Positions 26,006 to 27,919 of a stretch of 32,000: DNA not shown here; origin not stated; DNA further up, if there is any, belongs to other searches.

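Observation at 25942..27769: Consensus sigma-54 promoter faces a divergently encoded GAFTGA enhancer-binding protein with a novel sensory domain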

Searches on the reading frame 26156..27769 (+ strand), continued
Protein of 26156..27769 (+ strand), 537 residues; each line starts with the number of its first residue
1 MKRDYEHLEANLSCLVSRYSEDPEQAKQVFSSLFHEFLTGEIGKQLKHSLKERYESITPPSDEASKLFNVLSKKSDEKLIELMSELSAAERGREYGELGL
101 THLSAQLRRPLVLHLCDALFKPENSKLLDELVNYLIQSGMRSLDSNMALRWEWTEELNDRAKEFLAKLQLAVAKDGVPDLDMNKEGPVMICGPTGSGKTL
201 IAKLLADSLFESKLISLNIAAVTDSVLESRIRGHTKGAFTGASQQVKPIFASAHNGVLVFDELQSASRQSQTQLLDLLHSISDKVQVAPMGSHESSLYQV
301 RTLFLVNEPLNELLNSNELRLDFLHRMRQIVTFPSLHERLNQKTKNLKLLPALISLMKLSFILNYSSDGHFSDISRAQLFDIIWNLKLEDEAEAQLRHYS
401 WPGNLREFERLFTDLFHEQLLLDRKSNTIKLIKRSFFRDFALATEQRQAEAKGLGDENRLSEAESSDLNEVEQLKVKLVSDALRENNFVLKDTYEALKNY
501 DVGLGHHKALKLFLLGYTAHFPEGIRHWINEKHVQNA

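Call 11: find_homologous_proteins(query=window:26156-27769:+, max_evalue=0.00001)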
Query window:26156-27769:+ (537 aa): 1277 proteins with E <= 0.00001 among 8000 candidates; the best 120 are listed.
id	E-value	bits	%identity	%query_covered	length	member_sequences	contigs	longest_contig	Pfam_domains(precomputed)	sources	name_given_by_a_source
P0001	0.0e+0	1171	99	100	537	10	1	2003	PF00158.33,PF00004.36,PF13401.13,PF14532.13,PF07728.21,PF01078.28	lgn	-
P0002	3.9e-62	229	39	67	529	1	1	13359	PF00158.33,PF25601.2,PF00004.36,PF14532.13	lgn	-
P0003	2.2e-61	226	47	47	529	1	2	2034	PF00158.33,PF25601.2,PF00004.36,PF14532.13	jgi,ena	-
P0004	6.9e-52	195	35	64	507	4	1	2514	PF00158.33,PF00004.36,PF14532.13,PF07728.21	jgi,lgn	-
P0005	8.5e-42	162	35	67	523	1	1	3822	PF00158.33,PF25601.2,PF00004.36,PF13401.13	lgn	-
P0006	2.3e-39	154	37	63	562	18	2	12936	PF00158.33,PF00004.36,PF14532.13,PF07728.21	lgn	-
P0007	3.5e-39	153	34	65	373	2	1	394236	PF00158.33,PF00004.36,PF14532.13,PF07728.21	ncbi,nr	ncbi:hypothetical protein GCM10007421_16840 [Halopseudomonas oceani]|nr:hypothetical protein GCM1000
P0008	2.3e-38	150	33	62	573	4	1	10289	PF00158.33,PF00004.36,PF07728.21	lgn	-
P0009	2.9e-37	147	32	68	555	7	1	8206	PF00158.33,PF00004.36,PF07728.21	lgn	-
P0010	4.1e-37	146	32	65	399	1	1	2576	PF00158.33,PF25601.2,PF07728.21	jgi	jgi:transcriptional regulator with PAS, ATPase and Fis domain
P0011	1.5e-36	144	33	65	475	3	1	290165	PF00158.33,PF00004.36,PF14532.13,PF07728.21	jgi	-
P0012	4.8e-33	133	37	50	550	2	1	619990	PF00158.33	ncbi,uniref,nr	ncbi:sigma 54-interacting transcriptional regulator [Rubrivivax sp. JA1026]|uniref:sigma 54-interact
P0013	4.2e-20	90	31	43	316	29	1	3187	PF00158.33,PF25601.2,PF02954.26,PF00004.36,PF14532.13,PF01078.28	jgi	-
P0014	1.3e-19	89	31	43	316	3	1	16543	PF00158.33,PF25601.2,PF02954.26,PF00004.36,PF14532.13,PF01078.28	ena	-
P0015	2.0e-18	85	29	55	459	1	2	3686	PF00158.33,PF25601.2,PF02954.26,PF00004.36,PF14532.13,PF07728.21,PF00072.31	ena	-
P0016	3.3e-18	84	30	42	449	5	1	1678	PF00158.33,PF25601.2,PF02954.26,PF14532.13,PF07728.21,PF00072.31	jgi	-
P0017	5.9e-18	83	32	41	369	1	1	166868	PF00158.33,PF00437.27,PF25601.2,PF02954.26,PF18024.8,PF00004.36,PF13401.13,PF14532.13,PF07728.21,PF01078.28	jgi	jgi:DNA-binding NtrC family response regulator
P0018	7.3e-18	83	31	43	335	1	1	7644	PF00158.33,PF07724.21,PF25601.2,PF02954.26,PF12775.14,PF00004.36,PF14532.13,PF07728.21,PF01078.28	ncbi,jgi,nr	ncbi:MAG: sigma-54 dependent transcriptional regulator [Desulfofustis sp.]|jgi:DNA-binding NtrC fami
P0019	8.3e-18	83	30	45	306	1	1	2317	PF00158.33,PF25601.2,PF02954.26,PF14532.13,PF13556.13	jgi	jgi:two-component system response regulator HydG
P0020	1.4e-17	82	31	42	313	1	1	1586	PF00158.33,PF25601.2,PF02954.26,PF14532.13,PF07728.21,PF01078.28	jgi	jgi:transcriptional regulator with PAS, ATPase and Fis domain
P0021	1.8e-17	81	33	41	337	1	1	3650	PF00158.33,PF07724.21,PF25601.2,PF00493.30,PF00004.36,PF14532.13,PF07728.21,PF01078.28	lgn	-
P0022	3.0e-17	81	32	45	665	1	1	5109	PF13185.13,PF00158.33,PF00498.32,PF25601.2,PF01590.33,PF02954.26,PF16697.11,PF13492.13,PF14532.13,PF07728.21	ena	-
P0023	3.3e-17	81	28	42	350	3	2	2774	PF00158.33,PF25601.2,PF02954.26,PF14532.13,PF01078.28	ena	-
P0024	3.7e-17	80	31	42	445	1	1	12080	PF00158.33,PF25601.2,PF02954.26,PF14532.13,PF07728.21,PF00072.31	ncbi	ncbi:MAG: sigma-54-dependent transcriptional regulator [Woeseiaceae bacterium]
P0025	6.3e-17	80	33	42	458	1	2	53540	PF00158.33,PF07724.21,PF25601.2,PF14532.13,PF07728.21,PF00072.31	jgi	jgi:two-component system, NtrC family, nitrogen regulation response regulator NtrX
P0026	1.9e-16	78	33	42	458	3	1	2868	PF00158.33,PF25601.2,PF14532.13,PF07728.21,PF00072.31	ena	-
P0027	2.0e-16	78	33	43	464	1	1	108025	PF00158.33,PF25601.2,PF02954.26,PF14532.13,PF07728.21,PF00072.31,PF13191.13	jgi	jgi:two-component system nitrogen regulation response regulator NtrX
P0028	2.7e-16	78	30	45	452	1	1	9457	PF00158.33,PF25601.2,PF02954.26,PF14532.13,PF07728.21,PF00072.31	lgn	-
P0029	3.6e-16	77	31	42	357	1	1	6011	PF00158.33,PF20432.5,PF25601.2,PF02954.26,PF00004.36,PF14532.13,PF07728.21,PF01078.28,PF13191.13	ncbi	-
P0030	3.6e-16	77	30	43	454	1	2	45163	PF00158.33,PF25601.2,PF02954.26,PF00004.36,PF14532.13,PF07728.21,PF00072.31,PF13191.13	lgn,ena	-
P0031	7.1e-16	76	31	42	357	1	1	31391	PF00158.33,PF20432.5,PF25601.2,PF02954.26,PF00004.36,PF14532.13,PF01078.28,PF13191.13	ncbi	ncbi:MAG: sigma 54-interacting transcriptional regulator [Gemmatimonadaceae bacterium]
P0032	7.7e-16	76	32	42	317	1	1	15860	PF00158.33,PF25601.2,PF02954.26,PF00004.36,PF14532.13,PF01078.28,PF13191.13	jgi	jgi:transcriptional regulator with PAS, ATPase and Fis domain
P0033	7.8e-16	76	28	51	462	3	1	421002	PF00158.33,PF25601.2,PF02954.26,PF00004.36,PF14532.13,PF07728.21,PF00072.31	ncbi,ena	-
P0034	1.4e-15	75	30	41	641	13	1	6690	PF13185.13,PF13492.13,PF00004.36,PF14532.13,PF07728.21,PF00158.33,PF07724.21,PF00498.32,PF25601.2,PF01590.33,PF02954.26,PF16697.11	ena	-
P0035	1.5e-15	75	32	41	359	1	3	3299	PF00158.33,PF07724.21,PF25601.2,PF02954.26,PF00004.36,PF14532.13,PF07728.21,PF01078.28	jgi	jgi:transcriptional regulator with PAS, ATPase and Fis domain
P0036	1.8e-15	75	32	41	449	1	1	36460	PF00158.33,PF25601.2,PF02954.26,PF14532.13,PF07728.21,PF00072.31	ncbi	ncbi:MAG: sigma-54 dependent transcriptional regulator [Halopseudomonas sp.]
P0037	1.9e-15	75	30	43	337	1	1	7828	PF00158.33,PF07724.21,PF25601.2,PF02954.26,PF00004.36,PF14532.13,PF07728.21,PF01078.28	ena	-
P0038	2.0e-15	75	29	42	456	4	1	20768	PF00158.33,PF25601.2,PF02954.26,PF14532.13,PF07728.21,PF00072.31,PF01078.28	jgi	jgi:two-component system nitrogen regulation response regulator NtrX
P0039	3.1e-15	74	32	41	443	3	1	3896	PF00158.33,PF25601.2,PF02954.26,PF00004.36,PF14532.13,PF07728.21,PF00072.31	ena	-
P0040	3.1e-15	74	31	42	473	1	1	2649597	PF20030.6,PF00158.33,PF25601.2,PF02954.26,PF00004.36,PF14532.13,PF07728.21,PF01078.28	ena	-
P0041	3.2e-15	74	33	43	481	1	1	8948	PF00158.33,PF25601.2,PF02954.26,PF14532.13,PF07728.21,PF00072.31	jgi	jgi:DNA-binding NtrC family response regulator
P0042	4.2e-15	74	31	41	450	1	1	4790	PF13185.13,PF00158.33,PF25601.2,PF01590.33,PF13492.13,PF00004.36,PF14532.13,PF07728.21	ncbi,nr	ncbi:MAG: GAF domain-containing protein [Sulfurovum sp.]|nr:MAG: GAF domain-containing protein [Sulf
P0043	4.6e-15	74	28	42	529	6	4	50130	PF00158.33,PF25601.2,PF02954.26,PF00004.36,PF14532.13,PF07728.21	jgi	jgi:two-component system response regulator FlrC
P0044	4.7e-15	74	23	55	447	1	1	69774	PF00158.33,PF07724.21,PF25601.2,PF02954.26,PF00004.36,PF14532.13,PF07728.21,PF00072.31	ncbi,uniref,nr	ncbi:sigma-54 dependent transcriptional regulator [Chryseobacterium sp. SSA4.19]|uniref:sigma-54-dep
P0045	4.8e-15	73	29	43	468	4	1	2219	PF00158.33,PF25601.2,PF14532.13,PF07728.21,PF00072.31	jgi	jgi:DNA-binding NtrC family response regulator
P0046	6.1e-15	73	33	42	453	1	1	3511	PF00158.33,PF25601.2,PF02954.26,PF14532.13,PF07728.21,PF00072.31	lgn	-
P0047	6.7e-15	73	31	42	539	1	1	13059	PF00158.33,PF25601.2,PF02954.26,PF14532.13,PF07728.21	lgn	-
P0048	6.8e-15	73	31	42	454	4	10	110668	PF00158.33,PF25601.2,PF02954.26,PF00004.36,PF14532.13,PF07728.21,PF00072.31,PF13191.13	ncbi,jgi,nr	ncbi:MAG: Transcriptional regulatory protein ZraR [bacterium ADurb.Bin478]|nr:MAG: Transcriptional r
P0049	6.8e-15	73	31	42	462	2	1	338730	PF00158.33,PF07724.21,PF25601.2,PF02954.26,PF00004.36,PF14532.13,PF07728.21,PF00072.31,PF01078.28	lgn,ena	-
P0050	7.4e-15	73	31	42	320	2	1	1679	PF00158.33,PF07724.21,PF25601.2,PF00004.36,PF14532.13,PF07728.21,PF01078.28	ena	-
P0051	7.6e-15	73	25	56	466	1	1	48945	PF00158.33,PF25601.2,PF02954.26,PF00004.36,PF14532.13,PF07728.21,PF00072.31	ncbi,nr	ncbi:MAG: sigma-54-dependent Fis family transcriptional regulator [Fibrobacteres bacterium]|nr:sigma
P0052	8.8e-15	73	30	42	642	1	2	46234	PF00158.33,PF25601.2,PF01590.33,PF02954.26,PF00004.36,PF14532.13,PF07728.21,PF26965.1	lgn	-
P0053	9.6e-15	72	30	45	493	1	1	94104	PF00158.33,PF07724.21,PF25601.2,PF02954.26,PF00004.36,PF14532.13,PF07728.21,PF00072.31,PF01078.28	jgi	-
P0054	1.3e-14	72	31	41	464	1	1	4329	PF00158.33,PF25601.2,PF14532.13,PF07728.21,PF00072.31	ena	-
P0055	1.3e-14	72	30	42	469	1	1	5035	PF00158.33,PF25601.2,PF00004.36,PF14532.13,PF07728.21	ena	-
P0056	1.4e-14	72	28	42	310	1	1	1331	PF00158.33,PF07724.21,PF25601.2,PF00004.36,PF14532.13,PF07728.21,PF01078.28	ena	-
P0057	1.4e-14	72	30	45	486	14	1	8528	PF00158.33,PF25601.2,PF02954.26,PF00004.36,PF14532.13,PF07728.21,PF00072.31,PF01078.28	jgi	jgi:DNA-binding NtrC family response regulator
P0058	1.5e-14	72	28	56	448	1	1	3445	PF00158.33,PF25601.2,PF02954.26,PF18024.8,PF14532.13,PF07728.21,PF00072.31,PF01078.28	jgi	-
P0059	1.6e-14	72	29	42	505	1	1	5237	PF00158.33,PF07724.21,PF25601.2,PF00004.36,PF14532.13,PF07728.21,PF00072.31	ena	-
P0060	1.8e-14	72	27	70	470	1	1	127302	PF00158.33,PF25601.2,PF02954.26,PF00004.36,PF14532.13,PF07728.21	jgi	jgi:DNA-binding NtrC family response regulator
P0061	2.1e-14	71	31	41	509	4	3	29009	PF13185.13,PF00158.33,PF25601.2,PF01590.33,PF02954.26,PF13492.13,PF00004.36,PF14532.13,PF07728.21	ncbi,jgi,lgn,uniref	ncbi:MAG: sigma 54-interacting transcriptional regulator [Arcobacter sp.]|uniref:sigma 54-interactin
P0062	2.3e-14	71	29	53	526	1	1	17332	PF13185.13,PF00158.33,PF07724.21,PF25601.2,PF01590.33,PF02954.26,PF14532.13,PF07728.21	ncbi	-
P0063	2.4e-14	71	28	46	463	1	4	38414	PF00158.33,PF07724.21,PF25601.2,PF14532.13,PF00072.31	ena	-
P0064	2.5e-14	71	31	47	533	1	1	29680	PF13185.13,PF00158.33,PF25601.2,PF01590.33,PF02954.26,PF13492.13,PF14532.13,PF07728.21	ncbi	-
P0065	2.8e-14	71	30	41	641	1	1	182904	PF13185.13,PF13492.13,PF00004.36,PF14532.13,PF07728.21,PF00158.33,PF07724.21,PF00498.32,PF25601.2,PF01590.33,PF02954.26,PF16697.11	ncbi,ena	-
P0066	2.9e-14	71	29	41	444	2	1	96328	PF00158.33,PF25601.2,PF02954.26,PF14532.13,PF07728.21,PF01078.28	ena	-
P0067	3.2e-14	71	30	41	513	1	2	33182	PF13185.13,PF00158.33,PF25601.2,PF01590.33,PF02954.26,PF13492.13,PF00004.36,PF14532.13,PF07728.21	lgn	-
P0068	3.6e-14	71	30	41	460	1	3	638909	PF00158.33,PF25601.2,PF02954.26,PF18024.8,PF00004.36,PF14532.13,PF07728.21,PF00072.31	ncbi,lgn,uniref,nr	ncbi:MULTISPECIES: acetoacetate metabolism transcriptional regulator AtoC [unclassified Brenneria]|u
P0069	3.9e-14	71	31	42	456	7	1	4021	PF00158.33,PF25601.2,PF14532.13,PF07728.21,PF00072.31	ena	-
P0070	4.8e-14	70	31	42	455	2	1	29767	PF00158.33,PF25601.2,PF02954.26,PF14532.13,PF07728.21,PF00072.31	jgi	-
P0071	4.9e-14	70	29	42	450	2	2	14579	PF00158.33,PF07724.21,PF25601.2,PF00004.36,PF14532.13,PF07728.21,PF00072.31,PF01078.28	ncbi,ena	-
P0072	5.7e-14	70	30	47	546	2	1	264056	PF13185.13,PF00158.33,PF25601.2,PF01590.33,PF02954.26,PF13492.13,PF14532.13,PF07728.21,PF01078.28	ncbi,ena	-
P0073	5.8e-14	70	32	41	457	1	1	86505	PF00158.33,PF25601.2,PF02954.26,PF14532.13,PF07728.21,PF00072.31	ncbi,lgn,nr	ncbi:MAG TPA: sigma-54 dependent transcriptional regulator [Gallionella sp.]|nr:sigma-54 dependent t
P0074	5.9e-14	70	29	42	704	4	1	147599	PF13185.13,PF00158.33,PF25601.2,PF01590.33,PF02954.26,PF13492.13,PF14532.13,PF07728.21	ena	-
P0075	5.9e-14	70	28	44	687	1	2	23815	PF00158.33,PF25601.2,PF14532.13,PF07728.21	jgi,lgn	jgi:DNA-binding NtrC family response regulator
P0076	8.2e-14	69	29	42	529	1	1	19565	PF00158.33,PF25601.2,PF02954.26,PF00004.36,PF14532.13,PF07728.21,PF13191.13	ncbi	ncbi:MAG: sigma-54 interaction domain-containing protein [Gemmatimonadota bacterium]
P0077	8.5e-14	69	30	42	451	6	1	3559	PF00158.33,PF25601.2,PF02954.26,PF00004.36,PF14532.13,PF07728.21,PF00072.31,PF13191.13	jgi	-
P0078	9.1e-14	69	31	42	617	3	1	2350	PF13185.13,PF00158.33,PF00498.32,PF25601.2,PF01590.33,PF16697.11,PF13492.13,PF14532.13,PF13191.13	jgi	jgi:Nif-specific regulatory protein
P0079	9.9e-14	69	30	43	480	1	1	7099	PF00158.33,PF25601.2,PF02954.26,PF14532.13,PF07728.21,PF00072.31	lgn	-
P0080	1.0e-13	69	29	43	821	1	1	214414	PF08447.19,PF13185.13,PF00158.33,PF25601.2,PF01590.33,PF02954.26,PF13492.13,PF14532.13,PF07728.21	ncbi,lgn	ncbi:MAG: sigma 54-interacting transcriptional regulator [Deltaproteobacteria bacterium]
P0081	1.0e-13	69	30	41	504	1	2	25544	PF00158.33,PF25601.2,PF02954.26,PF07726.18,PF14532.13,PF07728.21,PF00072.31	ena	-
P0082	1.2e-13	69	28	42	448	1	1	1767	PF00158.33,PF25601.2,PF02954.26,PF00004.36,PF14532.13,PF07728.21,PF00072.31,PF01078.28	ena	-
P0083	1.3e-13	69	30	43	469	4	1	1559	PF00158.33,PF25601.2,PF02954.26,PF14532.13,PF07728.21,PF00072.31,PF01078.28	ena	-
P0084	1.3e-13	69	27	50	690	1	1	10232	PF13185.13,PF00158.33,PF25601.2,PF01590.33,PF02954.26,PF13492.13,PF14532.13,PF07728.21,PF01078.28,PF13191.13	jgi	jgi:formate hydrogenlyase transcriptional activator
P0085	1.3e-13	69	26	41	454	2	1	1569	PF00158.33,PF25601.2,PF02954.26,PF14532.13,PF07728.21,PF00072.31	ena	-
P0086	1.3e-13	69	30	50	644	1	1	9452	PF13185.13,PF00158.33,PF00498.32,PF25601.2,PF01590.33,PF02954.26,PF16697.11,PF13492.13,PF14532.13,PF07728.21,PF01078.28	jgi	jgi:transcriptional regulator with GAF, ATPase, and Fis domain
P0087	1.4e-13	69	30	42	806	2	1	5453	PF08447.19,PF13426.14,PF13188.14,PF00158.33,PF25601.2,PF01590.33,PF02954.26,PF08448.17,PF00004.36,PF14532.13,PF07728.21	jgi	jgi:formate hydrogenlyase transcriptional activator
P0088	1.5e-13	69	31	41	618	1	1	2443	PF13185.13,PF13492.13,PF00004.36,PF14532.13,PF07728.21,PF00158.33,PF07724.21,PF00498.32,PF25601.2,PF01590.33,PF02954.26,PF16697.11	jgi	-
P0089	1.5e-13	69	29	35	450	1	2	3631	PF00158.33,PF07724.21,PF25601.2,PF02954.26,PF00004.36,PF14532.13,PF07728.21,PF00072.31,PF01078.28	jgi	jgi:DNA-binding NtrC family response regulator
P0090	1.6e-13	68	28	41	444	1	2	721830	PF00158.33,PF25601.2,PF02954.26,PF14532.13,PF07728.21,PF00072.31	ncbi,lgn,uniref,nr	ncbi:two-component system, NtrC family, response regulator HydG [Flavobacterium flevense]|uniref:Sig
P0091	1.6e-13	68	33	41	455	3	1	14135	PF00158.33,PF25601.2,PF02954.26,PF14532.13,PF07728.21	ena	-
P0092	1.6e-13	68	30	42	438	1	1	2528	PF00158.33,PF25601.2,PF02954.26,PF14532.13,PF07728.21,PF00072.31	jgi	jgi:two-component system response regulator HydG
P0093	1.6e-13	68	30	41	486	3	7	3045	PF00158.33,PF25601.2,PF02954.26,PF07726.18,PF14532.13,PF07728.21,PF00072.31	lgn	-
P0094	1.7e-13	68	30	41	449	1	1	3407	PF00158.33,PF25601.2,PF02954.26,PF00004.36,PF14532.13,PF07728.21,PF00072.31,PF13191.13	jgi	jgi:DNA-binding NtrC family response regulator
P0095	1.7e-13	68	29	43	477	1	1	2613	PF00158.33,PF07724.21,PF25601.2,PF02954.26,PF00004.36,PF14532.13,PF07728.21,PF00072.31,PF01078.28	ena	-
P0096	1.7e-13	68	29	42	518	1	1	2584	PF00158.33,PF25601.2,PF14532.13,PF07728.21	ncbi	-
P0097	1.8e-13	68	28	43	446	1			PF00158.33,PF07724.21,PF25601.2,PF02954.26,PF00004.36,PF14532.13,PF07728.21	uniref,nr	uniref:Two-component sigma 54 dependent transcriptional regulator, Fis family n=1 Tax=Magnetococcus 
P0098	1.8e-13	68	30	41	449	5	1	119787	PF00158.33,PF25601.2,PF02954.26,PF00004.36,PF14532.13,PF07728.21,PF00072.31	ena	-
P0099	1.8e-13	68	30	41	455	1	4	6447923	PF00158.33,PF25601.2,PF02954.26,PF14532.13,PF07728.21,PF00072.31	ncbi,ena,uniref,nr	ncbi:sigma-54-dependent transcriptional regulator [Plebeiibacterium sediminum]|uniref:Sigma-54 depen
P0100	1.9e-13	68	28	41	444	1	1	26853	PF00158.33,PF25601.2,PF02954.26,PF14532.13,PF07728.21,PF00072.31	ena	-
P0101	1.9e-13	68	29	45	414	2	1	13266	PF00158.33,PF25601.2,PF02954.26,PF14532.13,PF07728.21,PF20720.4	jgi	jgi:transcriptional regulator with PAS, ATPase and Fis domain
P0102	1.9e-13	68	29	41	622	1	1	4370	PF20030.6,PF13185.13,PF13492.13,PF00004.36,PF14532.13,PF07728.21,PF00158.33,PF07724.21,PF00498.32,PF25601.2,PF01590.33,PF02954.26,PF16697.11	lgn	-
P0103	2.0e-13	68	28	41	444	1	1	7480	PF00158.33,PF25601.2,PF02954.26,PF14532.13,PF07728.21,PF00072.31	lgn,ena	-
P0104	2.1e-13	68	28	41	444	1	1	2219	PF00158.33,PF25601.2,PF02954.26,PF14532.13,PF07728.21,PF00072.31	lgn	-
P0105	2.2e-13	68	29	42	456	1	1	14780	PF00158.33,PF25601.2,PF02954.26,PF14532.13,PF07728.21,PF00072.31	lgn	-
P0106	2.3e-13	68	31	42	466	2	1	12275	PF00158.33,PF25601.2,PF02954.26,PF14532.13,PF07728.21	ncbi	ncbi:MAG: sigma 54-interacting transcriptional regulator [Nitrospinaceae bacterium]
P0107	2.3e-13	68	31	41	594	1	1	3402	PF13426.14,PF13188.14,PF00493.30,PF00004.36,PF14532.13,PF07728.21,PF08447.19,PF00158.33,PF25601.2,PF02954.26,PF08448.17,PF00989.32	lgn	-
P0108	2.4e-13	68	28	42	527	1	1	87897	PF13185.13,PF00158.33,PF25601.2,PF01590.33,PF02954.26,PF13492.13,PF00004.36,PF14532.13,PF07728.21,PF13191.13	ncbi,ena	-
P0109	2.4e-13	68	30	42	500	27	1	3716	PF00158.33,PF07724.21,PF25601.2,PF00004.36,PF14532.13,PF07728.21,PF00072.31,PF01078.28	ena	-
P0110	2.4e-13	68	28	41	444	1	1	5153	PF00158.33,PF25601.2,PF02954.26,PF14532.13,PF07728.21,PF00072.31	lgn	-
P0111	2.5e-13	68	28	42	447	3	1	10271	PF00158.33,PF07724.21,PF25601.2,PF02954.26,PF14532.13,PF07728.21,PF00072.31,PF13191.13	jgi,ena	-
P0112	2.5e-13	68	28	42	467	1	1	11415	PF00158.33,PF25601.2,PF02954.26,PF14532.13,PF07728.21,PF00072.31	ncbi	-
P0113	2.6e-13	68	30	47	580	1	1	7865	PF00158.33,PF00498.32,PF25601.2,PF02954.26,PF16697.11,PF14532.13,PF07728.21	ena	-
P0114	2.6e-13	68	28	42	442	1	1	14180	PF00158.33,PF25601.2,PF02954.26,PF00004.36,PF14532.13,PF07728.21,PF00072.31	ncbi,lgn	-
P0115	2.6e-13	68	29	42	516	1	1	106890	PF13185.13,PF00158.33,PF25601.2,PF14532.13,PF07728.21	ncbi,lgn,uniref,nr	ncbi:sigma-54-dependent Fis family transcriptional regulator [Desulforhopalus singaporensis]|uniref:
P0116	2.7e-13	68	28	42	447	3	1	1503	PF00158.33,PF07724.21,PF25601.2,PF02954.26,PF00004.36,PF14532.13,PF07728.21,PF00072.31,PF01078.28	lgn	-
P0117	2.9e-13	68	32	41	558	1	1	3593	PF08447.19,PF13426.14,PF00158.33,PF25601.2,PF02954.26,PF08448.17,PF00989.32,PF14532.13,PF07728.21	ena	-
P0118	3.0e-13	68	30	42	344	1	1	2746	PF00158.33,PF25601.2,PF02954.26,PF14532.13,PF07728.21,PF01078.28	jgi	-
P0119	3.0e-13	68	31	41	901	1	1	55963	PF00158.33,PF07724.21,PF25601.2,PF14532.13,PF07728.21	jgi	jgi:transcriptional regulator with AAA-type ATPase domain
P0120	3.0e-13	68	30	42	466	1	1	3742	PF00158.33,PF25601.2,PF02954.26,PF00004.36,PF14532.13,PF07728.21,PF00072.31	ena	-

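Call 13: find_encoding_contigs(protein=P0002, flank=8000, max_places=2)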
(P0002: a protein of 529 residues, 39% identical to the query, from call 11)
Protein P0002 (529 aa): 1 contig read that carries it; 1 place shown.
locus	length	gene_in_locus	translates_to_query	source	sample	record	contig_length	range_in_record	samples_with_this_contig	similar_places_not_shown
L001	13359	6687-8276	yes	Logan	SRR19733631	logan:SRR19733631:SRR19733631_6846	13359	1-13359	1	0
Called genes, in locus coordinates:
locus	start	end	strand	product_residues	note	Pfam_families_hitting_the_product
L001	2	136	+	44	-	?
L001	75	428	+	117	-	-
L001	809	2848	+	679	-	PF04851:ResIII (weak)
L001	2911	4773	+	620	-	PF04851:ResIII (weak), PF00270:DEAD (faint)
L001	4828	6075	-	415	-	PF01926:MMR_HSR1, PF00009:GTP_EFTU (weak)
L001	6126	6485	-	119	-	-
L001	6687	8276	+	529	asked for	PF00158:Sigma54_activat, PF14532:Sigma54_activ_2, PF00004:AAA (weak), PF25601:AAA_lid_14 (weak)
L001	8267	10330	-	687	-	PF08665:PglZ (weak)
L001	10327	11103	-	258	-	-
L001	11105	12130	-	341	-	-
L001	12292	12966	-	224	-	PF14103:DUF4276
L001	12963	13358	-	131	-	?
